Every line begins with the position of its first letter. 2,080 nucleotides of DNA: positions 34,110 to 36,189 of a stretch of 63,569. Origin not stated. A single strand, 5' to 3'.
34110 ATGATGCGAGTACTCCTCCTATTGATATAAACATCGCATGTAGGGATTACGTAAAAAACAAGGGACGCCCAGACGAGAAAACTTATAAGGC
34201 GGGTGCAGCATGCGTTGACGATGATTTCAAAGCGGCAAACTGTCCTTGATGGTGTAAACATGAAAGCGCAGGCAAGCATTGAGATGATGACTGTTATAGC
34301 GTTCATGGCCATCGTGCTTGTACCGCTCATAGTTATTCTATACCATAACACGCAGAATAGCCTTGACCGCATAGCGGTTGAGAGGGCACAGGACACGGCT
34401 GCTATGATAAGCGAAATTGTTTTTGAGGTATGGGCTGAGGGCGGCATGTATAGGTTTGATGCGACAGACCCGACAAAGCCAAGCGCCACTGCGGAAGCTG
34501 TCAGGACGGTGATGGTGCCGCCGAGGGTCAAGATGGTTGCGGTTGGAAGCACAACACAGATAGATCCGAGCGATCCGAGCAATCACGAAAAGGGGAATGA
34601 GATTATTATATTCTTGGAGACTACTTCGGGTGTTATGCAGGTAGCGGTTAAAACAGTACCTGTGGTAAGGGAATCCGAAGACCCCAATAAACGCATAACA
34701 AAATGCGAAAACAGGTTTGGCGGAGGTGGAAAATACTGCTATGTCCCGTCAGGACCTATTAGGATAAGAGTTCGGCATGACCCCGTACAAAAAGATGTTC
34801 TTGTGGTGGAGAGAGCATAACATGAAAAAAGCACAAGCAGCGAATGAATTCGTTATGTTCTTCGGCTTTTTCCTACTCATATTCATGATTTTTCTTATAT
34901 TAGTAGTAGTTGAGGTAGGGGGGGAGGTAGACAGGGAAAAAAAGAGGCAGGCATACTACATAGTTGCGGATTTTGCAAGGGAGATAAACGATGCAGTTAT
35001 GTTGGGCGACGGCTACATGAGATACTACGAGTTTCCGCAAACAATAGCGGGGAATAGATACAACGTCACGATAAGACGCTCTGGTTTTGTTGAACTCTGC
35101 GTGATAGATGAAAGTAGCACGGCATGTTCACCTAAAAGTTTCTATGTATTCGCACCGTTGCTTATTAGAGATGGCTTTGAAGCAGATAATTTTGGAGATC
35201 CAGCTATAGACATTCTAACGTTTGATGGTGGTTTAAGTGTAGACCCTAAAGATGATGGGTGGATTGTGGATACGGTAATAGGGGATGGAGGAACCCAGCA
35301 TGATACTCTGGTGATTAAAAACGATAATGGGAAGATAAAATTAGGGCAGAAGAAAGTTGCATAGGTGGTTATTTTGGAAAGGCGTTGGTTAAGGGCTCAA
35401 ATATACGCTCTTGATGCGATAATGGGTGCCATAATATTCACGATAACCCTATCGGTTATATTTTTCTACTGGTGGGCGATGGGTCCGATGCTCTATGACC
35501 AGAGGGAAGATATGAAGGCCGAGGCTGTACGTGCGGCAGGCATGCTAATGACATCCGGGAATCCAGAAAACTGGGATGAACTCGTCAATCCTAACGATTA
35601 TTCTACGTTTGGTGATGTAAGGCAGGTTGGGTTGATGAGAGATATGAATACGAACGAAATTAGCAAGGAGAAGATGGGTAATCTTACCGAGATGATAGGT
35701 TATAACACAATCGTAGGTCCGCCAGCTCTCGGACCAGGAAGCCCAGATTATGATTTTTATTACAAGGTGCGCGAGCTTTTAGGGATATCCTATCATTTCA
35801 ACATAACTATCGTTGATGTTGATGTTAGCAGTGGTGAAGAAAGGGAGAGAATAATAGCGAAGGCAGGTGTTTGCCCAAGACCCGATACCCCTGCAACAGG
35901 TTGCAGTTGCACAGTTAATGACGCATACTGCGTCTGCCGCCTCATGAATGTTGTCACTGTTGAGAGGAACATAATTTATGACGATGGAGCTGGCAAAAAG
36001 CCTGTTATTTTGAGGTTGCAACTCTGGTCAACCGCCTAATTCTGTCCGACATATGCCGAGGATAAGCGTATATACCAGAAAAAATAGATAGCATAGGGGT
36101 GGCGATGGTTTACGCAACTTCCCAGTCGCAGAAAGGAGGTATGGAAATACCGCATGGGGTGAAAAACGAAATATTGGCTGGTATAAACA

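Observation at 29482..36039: Six-gene, translationally coupled operon of type IV pilin-like proteins with no assembly machinery nearby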

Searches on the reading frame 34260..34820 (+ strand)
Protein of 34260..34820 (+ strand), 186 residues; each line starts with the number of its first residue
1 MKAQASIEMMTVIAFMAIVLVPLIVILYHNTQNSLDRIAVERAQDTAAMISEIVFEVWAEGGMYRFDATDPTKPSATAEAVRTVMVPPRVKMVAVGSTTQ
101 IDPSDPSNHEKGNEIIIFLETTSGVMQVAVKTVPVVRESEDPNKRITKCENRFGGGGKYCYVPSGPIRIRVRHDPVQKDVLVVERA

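Call 3: search_protein_families(library=pfam, proteins=[window:34260-34820:+], max_evalue=1)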
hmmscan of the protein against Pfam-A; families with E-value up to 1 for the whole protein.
window:34260-34820:+ (186 aa): 0 families

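Call 4: search_protein_families(library=ncbifam, proteins=[window:34260-34820:+], max_evalue=1)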
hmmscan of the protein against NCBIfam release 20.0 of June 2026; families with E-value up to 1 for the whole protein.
window:34260-34820:+ (186 aa): 2 families
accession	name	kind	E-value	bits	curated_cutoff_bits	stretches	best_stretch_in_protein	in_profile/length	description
NF053670.1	bindosome_BasB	exception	0.022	14.7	230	1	1-44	1-43/129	bindosome assembly system protein BasB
NF041013.1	T4P_ComGE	equivalog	0.23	11.6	49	1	10-49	15-54/83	competence type IV pilus minor pilin ComGE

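Call 52: search_protein_families(library=pfam, alignment_id=A4, max_evalue=1)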
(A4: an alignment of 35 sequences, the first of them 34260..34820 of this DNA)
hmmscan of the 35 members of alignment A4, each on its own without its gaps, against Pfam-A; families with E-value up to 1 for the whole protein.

A. member 1, window:34260-34820:+ (186 aa): 0 families

B. families by the number of members that match (of 35 scanned): 18 families
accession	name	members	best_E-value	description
PF23993.1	DUF7311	3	0.005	Domain of unknown function (DUF7311)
PF04021.17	Class_IIIsignal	3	0.0052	Class III signal peptide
PF08521.16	2CSK_N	3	0.027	Two-component sensor kinase N-terminal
PF23923.1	DUF7262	2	0.047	Family of unknown function (DUF7262)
PF14242.11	DUF4342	2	0.091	Domain of unknown function (DUF4342)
PF09625.15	VP9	1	0.016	VP9 protein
PF16981.10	Chi-conotoxin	1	0.026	chi-Conotoxin or t superfamily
PF03446.21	NAD_binding_2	1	0.04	NAD binding domain of 6-phosphogluconate dehydrogenase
PF20447.3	DUF6704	1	0.055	Family of unknown function (DUF6704)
PF25145.1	NfeD1b_N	1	0.085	NfeD1b, N-terminal domain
PF24174.1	MsddA-like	1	0.18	Bacterial deaminase MsddA-like domain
PF11215.13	DUF3010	1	0.18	Protein of unknown function (DUF3010)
PF17137.9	DUF5110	1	0.22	Domain of unknown function (DUF5110)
PF22638.1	FlgK_D1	1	0.22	Flagellar hook-associated protein FlgK helical domain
PF05610.16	DUF779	1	0.24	Protein of unknown function (DUF779)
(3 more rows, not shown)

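Call 76: search_solved_structures(query=A4, max_evalue=10)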
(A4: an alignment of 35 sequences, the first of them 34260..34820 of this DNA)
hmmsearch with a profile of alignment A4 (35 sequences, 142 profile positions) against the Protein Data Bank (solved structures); distinct sequences matched with E-value up to 10: 4.
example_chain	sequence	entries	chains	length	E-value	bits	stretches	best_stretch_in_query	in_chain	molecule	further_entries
8zh8_R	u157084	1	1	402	0.74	13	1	13-45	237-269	Pyroglutamylated RF-amide peptide receptor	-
8wz2_R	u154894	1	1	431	0.77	12.9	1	13-45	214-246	Pyroglutamylated RF-amide peptide receptor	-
6nuk_A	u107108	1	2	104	0.81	12.9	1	80-140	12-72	Ferredog-Diesel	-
1fjh_A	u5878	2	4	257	1.2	12.3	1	64-115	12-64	3ALPHA-HYDROXYSTEROID DEHYDROGENASE/CARBONYL REDUCTASE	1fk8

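Call 94: predict_structure(alignment_id=A8)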
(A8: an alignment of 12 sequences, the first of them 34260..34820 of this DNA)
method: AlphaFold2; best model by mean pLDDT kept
length: 186 residues; sequences in the alignment: 12
mean_pLDDT: 73.6   pTM: 0.65
mean pLDDT of the five models: 73.6, 73.6, 73.3, 73.0, 69.2
residues with pLDDT >= 90: 20; 70-90: 90; 50-70: 67; < 50: 9
segments of 3 or more residues with pLDDT < 50: 100-103, 108-110
pLDDT, mean of each block of 10 residues (from residue 1): 84 94 91 85 87 86 67 71 81 62 48 68 76 67 55 58 77 76 63
secondary structure, 60 per line:
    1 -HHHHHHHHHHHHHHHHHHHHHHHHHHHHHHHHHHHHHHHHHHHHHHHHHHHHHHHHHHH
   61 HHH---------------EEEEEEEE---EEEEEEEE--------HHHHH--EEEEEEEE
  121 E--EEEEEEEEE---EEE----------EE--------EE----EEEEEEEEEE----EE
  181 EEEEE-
elements in order: H2-63 E79-86 E90-97 H106-110 E113-121 E124-132 E136-138 E165-174 E179-185

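Call 96: fold_search(model_id=the predicted structure, library=pdb)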
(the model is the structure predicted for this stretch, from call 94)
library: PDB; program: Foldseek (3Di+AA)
matches with E <= 10: 639; with E <= 0.001: 0
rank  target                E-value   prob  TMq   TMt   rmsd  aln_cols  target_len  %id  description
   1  8g4l_ao               1.4e-01  0.09  0.18  0.07  24.0       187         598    8  Cryo-EM structure of the human cardiac myosin filament (released 2023-11-01)
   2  6u7n_A                1.5e-01  0.10  0.18  0.14  24.4       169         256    9  Crystal structure of neurotrimin (NTM) (released 2020-08-12)
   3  1w3s_B                2.1e-01  0.21  0.16  0.13  10.0       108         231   11  The crystal structure of RecO from Deinococcus radiodurans. (released 2005-02-23)
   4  2v1c_C                2.2e-01  0.20  0.16  0.13  10.0       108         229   11  Crystal structure and mutational study of RecOR provide insight into its role in DNA repair (released 2007-07-03)
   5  6ogn                  2.3e-01  0.18  0.19  0.07  13.7       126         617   10  Crystal structure of mouse protein arginine methyltransferase 7 in complex with SGC8158 chemical probe (released 2019-04-17)
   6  6xay_A                2.5e-01  0.05  0.14  0.11  19.0       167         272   11  Structure of a fragment of human fibronectin containing the 10th, 11th and 12th type III domains (released 2021-06-09)
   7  6dld_C                3.4e-01  0.08  0.17  0.12  23.2       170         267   13  Crystal structure of IgLON5/NEGR1 heterodimer (released 2019-04-10)
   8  7ur8                  3.8e-01  0.08  0.11  0.25  10.4        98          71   12  170_h_ob, a small beta-barrel de novo designed protein (released 2023-03-22)
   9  3k5m_A                3.8e-01  0.07  0.16  0.04  16.0       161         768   12  Crystal structure of E.coli Pol II-abasic DNA-ddGTP Lt(-2, 2) ternary complex (released 2010-02-02)
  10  8tzn_D                3.8e-01  0.03  0.11  0.14  15.6       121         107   12  Crystal structure of 10E8-GT10.2 HIV-1 MPER scaffold in complex with a non-human primate W3-01 Fab (released 2024-06-12)
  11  3k59_A                4.1e-01  0.08  0.16  0.05  14.0       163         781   12  Crystal structure of E.coli Pol II-normal DNA-dCTP ternary complex (released 2010-02-09)
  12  7ceg_A                4.3e-01  0.06  0.16  0.09  23.5       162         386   12  Crystal structure of the complex between mouse PTP delta and neuroligin-3 (released 2021-02-24)
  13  3k5l_A                4.3e-01  0.06  0.15  0.05  15.8       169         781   10  Crystal structure of E.coli Pol II-abasic DNA-dATP Lt(0, 3) ternary complex (released 2010-02-02)
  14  1v04                  4.6e-01  0.04  0.14  0.09  17.9       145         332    8  serum paraoxonase by directed evolution (released 2004-04-23)
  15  7uy5_E                4.9e-01  0.08  0.19  0.22  11.1       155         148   11  Tetrahymena telomerase with CST (released 2022-07-13)
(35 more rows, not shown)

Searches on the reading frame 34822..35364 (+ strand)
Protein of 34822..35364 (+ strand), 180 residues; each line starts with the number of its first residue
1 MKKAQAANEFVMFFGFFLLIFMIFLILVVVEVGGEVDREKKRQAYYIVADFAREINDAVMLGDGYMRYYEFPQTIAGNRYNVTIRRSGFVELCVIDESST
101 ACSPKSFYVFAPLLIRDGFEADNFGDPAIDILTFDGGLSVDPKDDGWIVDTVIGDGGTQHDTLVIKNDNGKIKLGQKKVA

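Call 3: search_protein_families(library=pfam, proteins=[window:34822-35364:+], max_evalue=1)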
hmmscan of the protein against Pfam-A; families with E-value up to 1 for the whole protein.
window:34822-35364:+ (180 aa): 1 family
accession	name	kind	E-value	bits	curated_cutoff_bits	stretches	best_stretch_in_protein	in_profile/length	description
PF23928.1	DUF7266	-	0.029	14.5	27.6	1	20-87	18-93/145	Family of unknown function (DUF7266)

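Call 4: search_protein_families(library=ncbifam, proteins=[window:34822-35364:+], max_evalue=1)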
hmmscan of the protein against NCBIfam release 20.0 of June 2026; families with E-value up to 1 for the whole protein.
window:34822-35364:+ (180 aa): 2 families
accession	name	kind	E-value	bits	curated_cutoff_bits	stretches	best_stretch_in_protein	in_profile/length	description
TIGR04430.1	OM_asym_MlaD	equivalog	0.061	13.1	135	1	12-52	7-46/146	outer membrane lipid asymmetry maintenance protein MlaD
TIGR00891.1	2A0112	subfamily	0.065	12.3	552.9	1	4-62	9-68/405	sialate:H+ symport family MFS transporter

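Call 53: search_protein_families(library=pfam, alignment_id=A5, max_evalue=1)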
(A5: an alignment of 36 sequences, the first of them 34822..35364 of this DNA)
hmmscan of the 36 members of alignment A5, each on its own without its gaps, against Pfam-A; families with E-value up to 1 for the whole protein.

A. member 1, window:34822-35364:+ (180 aa): 1 family
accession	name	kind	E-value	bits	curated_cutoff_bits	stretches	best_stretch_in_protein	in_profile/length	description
PF23928.1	DUF7266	-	0.029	14.5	27.6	1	20-87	18-93/145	Family of unknown function (DUF7266)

B. families by the number of members that match (of 36 scanned): 17 families
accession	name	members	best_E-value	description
PF23928.1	DUF7266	5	0.0017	Family of unknown function (DUF7266)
PF10204.14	DuoxA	4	0.034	Dual oxidase maturation factor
PF23958.1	DUF7287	3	0.16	Family of unknown function (DUF7287)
PF02932.22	Neur_chan_memb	2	0.036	Neurotransmitter-gated ion-channel transmembrane region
PF04021.17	Class_IIIsignal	2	0.066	Class III signal peptide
PF16954.10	HRG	2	0.085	Haem-transporter, endosomal/lysosomal, haem-responsive gene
PF05990.18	DUF900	1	0.0069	Alpha/beta hydrolase of unknown function (DUF900)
PF00344.25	SecY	1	0.022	SecY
PF03994.20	DUF350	1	0.047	Domain of Unknown Function (DUF350)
PF07811.17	TadE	1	0.057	TadE-like protein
PF25305.1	Ig_PDGFR_d4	1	0.078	Platelet-derived growth factor receptor Ig-like domain 4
PF17062.10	Osw5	1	0.11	Outer spore wall 5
PF11669.13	WBP-1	1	0.14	WW domain-binding protein 1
PF23695.1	YncO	1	0.15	YncO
PF00553.25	CBM_2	1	0.17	Cellulose binding domain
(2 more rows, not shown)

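Call 77: search_solved_structures(query=A5, max_evalue=10)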
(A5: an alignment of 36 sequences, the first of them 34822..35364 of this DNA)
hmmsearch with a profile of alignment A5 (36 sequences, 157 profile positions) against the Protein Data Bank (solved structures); distinct sequences matched with E-value up to 10: 3.
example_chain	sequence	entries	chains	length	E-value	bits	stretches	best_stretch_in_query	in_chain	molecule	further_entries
7jsa_J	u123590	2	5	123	0.7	12.8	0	86-111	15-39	ETS domain-containing transcription factor ERF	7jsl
6tjv_D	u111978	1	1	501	1.5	11.7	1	7-34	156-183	NADH dehydrogenase subunit 4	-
7toc_A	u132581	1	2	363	1.8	11.4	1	53-86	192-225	Ketol-acid reductoisomerase, mitochondrial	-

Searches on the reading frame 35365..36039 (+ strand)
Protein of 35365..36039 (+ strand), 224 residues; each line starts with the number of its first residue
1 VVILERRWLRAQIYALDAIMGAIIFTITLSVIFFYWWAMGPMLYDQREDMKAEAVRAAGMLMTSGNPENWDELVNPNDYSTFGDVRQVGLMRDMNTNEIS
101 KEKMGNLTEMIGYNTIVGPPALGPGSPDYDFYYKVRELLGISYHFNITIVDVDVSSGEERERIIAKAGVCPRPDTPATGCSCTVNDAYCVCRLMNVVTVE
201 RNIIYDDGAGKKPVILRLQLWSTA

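Call 3: search_protein_families(library=pfam, proteins=[window:35365-36039:+], max_evalue=1)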
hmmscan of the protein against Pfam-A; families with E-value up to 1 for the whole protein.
window:35365-36039:+ (224 aa): 1 family
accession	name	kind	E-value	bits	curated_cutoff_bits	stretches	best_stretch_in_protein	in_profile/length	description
PF23959.1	DUF7288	-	0.028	15.2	27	1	10-88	1-81/184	Family of unknown function (DUF7288)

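Call 4: search_protein_families(library=ncbifam, proteins=[window:35365-36039:+], max_evalue=1)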
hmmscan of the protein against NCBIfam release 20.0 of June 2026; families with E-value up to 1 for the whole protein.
window:35365-36039:+ (224 aa): 1 family
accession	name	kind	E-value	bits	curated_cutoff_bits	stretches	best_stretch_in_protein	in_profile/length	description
TIGR00879.1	SP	subfamily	0.012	14.2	237.8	1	19-66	408-455/510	sugar porter family MFS transporter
